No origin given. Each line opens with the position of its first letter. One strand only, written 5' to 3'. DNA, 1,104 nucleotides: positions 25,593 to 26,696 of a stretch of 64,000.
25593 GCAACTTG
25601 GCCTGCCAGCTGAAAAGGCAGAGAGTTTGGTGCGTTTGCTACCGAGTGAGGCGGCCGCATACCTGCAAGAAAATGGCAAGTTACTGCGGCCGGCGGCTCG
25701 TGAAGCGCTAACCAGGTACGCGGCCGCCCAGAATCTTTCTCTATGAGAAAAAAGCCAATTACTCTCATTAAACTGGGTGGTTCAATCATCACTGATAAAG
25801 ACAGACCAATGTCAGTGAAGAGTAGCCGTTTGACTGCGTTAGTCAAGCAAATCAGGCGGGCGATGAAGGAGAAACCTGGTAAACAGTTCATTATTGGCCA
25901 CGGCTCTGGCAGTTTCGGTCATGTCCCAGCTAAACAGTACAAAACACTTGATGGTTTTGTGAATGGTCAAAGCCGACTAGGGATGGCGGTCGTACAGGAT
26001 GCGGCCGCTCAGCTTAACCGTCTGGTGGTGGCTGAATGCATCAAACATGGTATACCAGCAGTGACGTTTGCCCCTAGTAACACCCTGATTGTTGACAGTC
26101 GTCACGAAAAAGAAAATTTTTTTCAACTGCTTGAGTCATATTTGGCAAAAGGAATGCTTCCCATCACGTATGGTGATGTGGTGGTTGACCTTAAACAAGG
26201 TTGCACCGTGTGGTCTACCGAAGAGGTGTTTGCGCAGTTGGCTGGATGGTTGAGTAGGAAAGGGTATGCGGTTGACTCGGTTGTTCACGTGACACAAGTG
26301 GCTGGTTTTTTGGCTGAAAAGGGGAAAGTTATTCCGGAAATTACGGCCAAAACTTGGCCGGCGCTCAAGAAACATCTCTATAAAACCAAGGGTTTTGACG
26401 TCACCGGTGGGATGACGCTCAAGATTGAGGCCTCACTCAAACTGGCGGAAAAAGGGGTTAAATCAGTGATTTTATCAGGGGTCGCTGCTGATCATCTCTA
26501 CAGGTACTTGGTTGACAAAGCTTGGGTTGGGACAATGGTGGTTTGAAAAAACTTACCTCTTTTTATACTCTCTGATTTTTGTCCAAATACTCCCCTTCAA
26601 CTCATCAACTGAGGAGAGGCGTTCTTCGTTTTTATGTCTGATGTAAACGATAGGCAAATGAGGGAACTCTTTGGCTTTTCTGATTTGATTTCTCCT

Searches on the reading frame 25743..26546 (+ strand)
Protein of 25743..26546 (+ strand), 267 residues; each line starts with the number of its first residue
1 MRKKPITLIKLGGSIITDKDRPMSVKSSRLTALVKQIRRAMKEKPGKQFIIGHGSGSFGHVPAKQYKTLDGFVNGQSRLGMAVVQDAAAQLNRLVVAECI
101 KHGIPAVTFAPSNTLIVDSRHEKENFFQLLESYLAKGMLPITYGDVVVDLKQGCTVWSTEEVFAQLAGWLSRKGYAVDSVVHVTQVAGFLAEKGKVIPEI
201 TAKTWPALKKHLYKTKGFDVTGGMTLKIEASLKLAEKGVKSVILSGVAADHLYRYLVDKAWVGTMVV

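Call 64: search_protein_families(library=pfam, proteins=[window:25743-26546:+], max_evalue=0.001)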
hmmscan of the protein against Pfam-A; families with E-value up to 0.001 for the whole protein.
window:25743-26546:+ (267 aa): 1 family
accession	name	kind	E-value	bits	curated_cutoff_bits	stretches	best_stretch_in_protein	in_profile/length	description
PF00696.33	AA_kinase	-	3.1e-28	99.5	24.9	1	6-244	2-233/234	Amino acid kinase family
